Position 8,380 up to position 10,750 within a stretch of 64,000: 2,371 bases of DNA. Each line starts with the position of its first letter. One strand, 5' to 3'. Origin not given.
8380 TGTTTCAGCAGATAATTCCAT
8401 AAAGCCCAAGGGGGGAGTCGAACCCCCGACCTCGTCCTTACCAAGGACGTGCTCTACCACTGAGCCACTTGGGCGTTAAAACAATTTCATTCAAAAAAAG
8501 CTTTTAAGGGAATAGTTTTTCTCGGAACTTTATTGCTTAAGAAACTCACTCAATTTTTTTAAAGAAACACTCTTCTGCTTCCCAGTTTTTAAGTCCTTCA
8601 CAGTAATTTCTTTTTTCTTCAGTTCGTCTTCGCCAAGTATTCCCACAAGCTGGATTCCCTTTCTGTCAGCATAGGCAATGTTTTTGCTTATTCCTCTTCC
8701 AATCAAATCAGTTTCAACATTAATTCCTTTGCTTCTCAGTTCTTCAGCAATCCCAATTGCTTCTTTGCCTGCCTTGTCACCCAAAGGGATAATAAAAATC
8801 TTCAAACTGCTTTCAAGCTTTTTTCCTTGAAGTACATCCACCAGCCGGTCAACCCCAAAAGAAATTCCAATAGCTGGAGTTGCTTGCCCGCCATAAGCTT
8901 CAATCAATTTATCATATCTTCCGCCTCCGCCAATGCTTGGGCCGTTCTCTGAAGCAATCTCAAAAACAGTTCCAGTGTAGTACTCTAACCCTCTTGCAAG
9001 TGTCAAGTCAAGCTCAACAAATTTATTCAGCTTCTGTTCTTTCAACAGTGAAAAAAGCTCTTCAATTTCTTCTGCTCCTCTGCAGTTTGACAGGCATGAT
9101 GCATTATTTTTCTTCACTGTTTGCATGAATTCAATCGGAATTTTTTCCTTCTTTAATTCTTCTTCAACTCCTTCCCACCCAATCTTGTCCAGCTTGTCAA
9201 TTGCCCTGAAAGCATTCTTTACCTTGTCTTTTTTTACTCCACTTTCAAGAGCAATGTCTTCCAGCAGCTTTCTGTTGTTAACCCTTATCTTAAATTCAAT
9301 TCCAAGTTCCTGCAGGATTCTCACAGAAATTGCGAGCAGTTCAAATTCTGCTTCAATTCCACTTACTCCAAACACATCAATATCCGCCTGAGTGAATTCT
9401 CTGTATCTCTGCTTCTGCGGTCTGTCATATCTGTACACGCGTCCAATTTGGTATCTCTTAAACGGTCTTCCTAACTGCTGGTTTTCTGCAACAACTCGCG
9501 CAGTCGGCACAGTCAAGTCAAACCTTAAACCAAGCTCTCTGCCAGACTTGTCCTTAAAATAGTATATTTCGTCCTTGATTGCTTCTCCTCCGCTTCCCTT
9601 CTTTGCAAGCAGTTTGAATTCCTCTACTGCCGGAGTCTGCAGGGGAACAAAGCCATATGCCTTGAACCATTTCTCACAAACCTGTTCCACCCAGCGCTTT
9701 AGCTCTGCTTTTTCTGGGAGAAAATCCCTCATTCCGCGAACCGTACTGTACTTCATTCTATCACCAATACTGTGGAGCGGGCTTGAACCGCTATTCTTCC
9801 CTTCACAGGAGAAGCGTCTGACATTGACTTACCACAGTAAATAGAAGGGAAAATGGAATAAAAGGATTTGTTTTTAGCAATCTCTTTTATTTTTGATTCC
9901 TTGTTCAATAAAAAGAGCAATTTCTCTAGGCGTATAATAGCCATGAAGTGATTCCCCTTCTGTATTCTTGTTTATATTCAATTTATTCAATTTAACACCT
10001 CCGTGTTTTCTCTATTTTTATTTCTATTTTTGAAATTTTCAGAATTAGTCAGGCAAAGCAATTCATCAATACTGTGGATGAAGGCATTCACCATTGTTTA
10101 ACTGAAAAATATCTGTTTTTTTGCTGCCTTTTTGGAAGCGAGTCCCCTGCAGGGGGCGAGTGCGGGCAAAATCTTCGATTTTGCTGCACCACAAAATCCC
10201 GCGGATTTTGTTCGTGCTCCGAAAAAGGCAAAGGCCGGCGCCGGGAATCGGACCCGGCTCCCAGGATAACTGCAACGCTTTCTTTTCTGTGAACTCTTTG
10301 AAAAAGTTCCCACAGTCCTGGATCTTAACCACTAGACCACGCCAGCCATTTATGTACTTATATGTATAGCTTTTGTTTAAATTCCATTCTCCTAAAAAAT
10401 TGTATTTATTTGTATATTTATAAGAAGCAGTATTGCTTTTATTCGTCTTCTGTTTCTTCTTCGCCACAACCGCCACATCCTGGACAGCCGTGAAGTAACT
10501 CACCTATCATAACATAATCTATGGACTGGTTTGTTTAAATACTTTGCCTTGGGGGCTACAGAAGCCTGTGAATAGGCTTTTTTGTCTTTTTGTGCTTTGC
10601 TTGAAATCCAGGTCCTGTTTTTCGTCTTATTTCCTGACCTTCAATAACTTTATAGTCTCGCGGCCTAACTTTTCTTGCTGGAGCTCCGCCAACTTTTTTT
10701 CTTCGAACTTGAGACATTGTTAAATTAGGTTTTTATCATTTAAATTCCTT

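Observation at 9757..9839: tRNA-His-like cloverleaf sits 11 nt upstream of the hisS start codon, although a canonical tRNA-His lies 400 nt away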

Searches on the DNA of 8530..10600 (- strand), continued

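Call 79: search_rna_families(source=window, start=10215, end=10365, threshold=evalue, max_evalue=10, show_alignments=2)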
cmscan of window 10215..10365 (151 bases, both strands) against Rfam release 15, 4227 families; matches with E-value up to 10: 6.
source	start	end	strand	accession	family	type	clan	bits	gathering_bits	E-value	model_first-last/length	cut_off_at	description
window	10233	10346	-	RF00005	tRNA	Gene; tRNA;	CL00001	40.1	29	1.3e-07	1-71/71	no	tRNA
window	10284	10318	-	RF04346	Plastid-ccsA-ndhD-1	Cis-reg;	CL00154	13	48.5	4.6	1-57/57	no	Plastid-ccsA-ndhD-1 3UTR RNA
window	10284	10315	+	RF04347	Plastid-ccsA-ndhD-2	Cis-reg;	-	12.9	51.5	5.9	1-53/53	no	Plastid-ccsA-ndhD-2 3UTR RNA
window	10215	10260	-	RF03104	RAGATH-36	Gene; sRNA;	-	9.6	70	7.6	1-38/128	3'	RAGATH-36 RNA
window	10222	10248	+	RF02248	Six3os1_3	Gene; lncRNA;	-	8.9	40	3.4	49-75/75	no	Six3os1 conserved region 3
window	10241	10257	-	RF04321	tmRNA_permuted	Gene;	-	7.9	47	8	36-52/213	no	permuted transfer-messenger RNA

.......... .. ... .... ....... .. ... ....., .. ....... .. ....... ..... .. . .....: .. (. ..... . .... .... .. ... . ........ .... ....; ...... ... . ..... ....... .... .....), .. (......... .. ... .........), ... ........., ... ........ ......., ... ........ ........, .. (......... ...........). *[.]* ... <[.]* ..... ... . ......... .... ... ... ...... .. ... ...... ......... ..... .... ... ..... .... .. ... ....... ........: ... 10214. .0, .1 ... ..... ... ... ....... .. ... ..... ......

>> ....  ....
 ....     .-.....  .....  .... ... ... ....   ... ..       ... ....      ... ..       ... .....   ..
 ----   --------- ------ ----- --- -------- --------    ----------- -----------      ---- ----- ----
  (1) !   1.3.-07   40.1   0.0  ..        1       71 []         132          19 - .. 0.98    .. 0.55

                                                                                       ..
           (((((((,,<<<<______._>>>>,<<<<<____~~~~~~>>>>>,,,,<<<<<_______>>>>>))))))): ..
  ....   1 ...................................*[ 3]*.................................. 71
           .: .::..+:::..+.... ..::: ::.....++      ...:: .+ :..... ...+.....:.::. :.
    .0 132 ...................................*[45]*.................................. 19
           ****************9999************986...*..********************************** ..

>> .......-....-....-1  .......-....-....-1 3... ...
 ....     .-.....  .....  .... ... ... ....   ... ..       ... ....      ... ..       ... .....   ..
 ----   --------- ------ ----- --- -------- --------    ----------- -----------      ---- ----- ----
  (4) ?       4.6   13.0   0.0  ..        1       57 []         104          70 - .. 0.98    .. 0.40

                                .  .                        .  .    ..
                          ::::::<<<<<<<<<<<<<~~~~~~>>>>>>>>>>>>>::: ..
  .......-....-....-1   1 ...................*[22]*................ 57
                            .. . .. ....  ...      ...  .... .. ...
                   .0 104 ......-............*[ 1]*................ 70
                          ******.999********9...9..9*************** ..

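Call 83: search_rna_families(sources=[L012, L014, L016], threshold=evalue, max_evalue=0.01)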
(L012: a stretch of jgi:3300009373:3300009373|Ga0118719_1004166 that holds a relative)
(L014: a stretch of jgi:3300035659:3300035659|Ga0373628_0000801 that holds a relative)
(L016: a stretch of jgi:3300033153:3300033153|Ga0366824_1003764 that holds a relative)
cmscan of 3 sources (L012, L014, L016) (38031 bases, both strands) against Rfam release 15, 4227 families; matches with E-value up to 0.01: 12.
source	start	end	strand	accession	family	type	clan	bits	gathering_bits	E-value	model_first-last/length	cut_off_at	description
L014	7298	7369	+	RF00005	tRNA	Gene; tRNA;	CL00001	74.2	29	1.3e-14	1-71/71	no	tRNA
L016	7304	7375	+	RF00005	tRNA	Gene; tRNA;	CL00001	67.1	29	1.1e-12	1-71/71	no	tRNA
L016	5158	5229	+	RF00005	tRNA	Gene; tRNA;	CL00001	58.3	29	3.1e-10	1-71/71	no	tRNA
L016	1451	1522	+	RF00005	tRNA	Gene; tRNA;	CL00001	57.4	29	5.3e-10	1-71/71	no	tRNA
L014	10365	10458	+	RF00005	tRNA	Gene; tRNA;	CL00001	55.7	29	1.6e-09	1-71/71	no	tRNA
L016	12047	12141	+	RF00005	tRNA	Gene; tRNA;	CL00001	55.4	29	2e-09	1-71/71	no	tRNA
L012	7300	7385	+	RF00005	tRNA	Gene; tRNA;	CL00001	54.7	29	3e-09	1-71/71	no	tRNA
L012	3320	3391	+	RF00005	tRNA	Gene; tRNA;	CL00001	49.8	29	6.9e-08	1-71/71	no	tRNA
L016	1566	1649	+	RF00005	tRNA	Gene; tRNA;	CL00001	44.9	29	1.5e-06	1-71/71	no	tRNA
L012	10798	10938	+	RF00005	tRNA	Gene; tRNA;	CL00001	43.1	29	4.7e-06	1-71/71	no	tRNA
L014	10365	10459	-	RF04354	Plastid-ycf2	Cis-reg;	-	31.9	65.7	0.0065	1-75/75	no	Plastid-ycf2 5UTR RNA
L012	12057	12169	-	RF00062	HgcC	Gene;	-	28.1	50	0.0098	1-130/130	no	HgcC family RNA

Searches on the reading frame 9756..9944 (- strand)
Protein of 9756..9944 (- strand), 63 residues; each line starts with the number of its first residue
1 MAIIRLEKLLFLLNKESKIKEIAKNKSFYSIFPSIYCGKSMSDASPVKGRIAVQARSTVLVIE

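Call 43: search_protein_families(library=pfam, proteins=[window:9756-9944:-], max_evalue=10)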
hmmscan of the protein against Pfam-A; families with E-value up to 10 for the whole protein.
seq(63 aa): 0 families
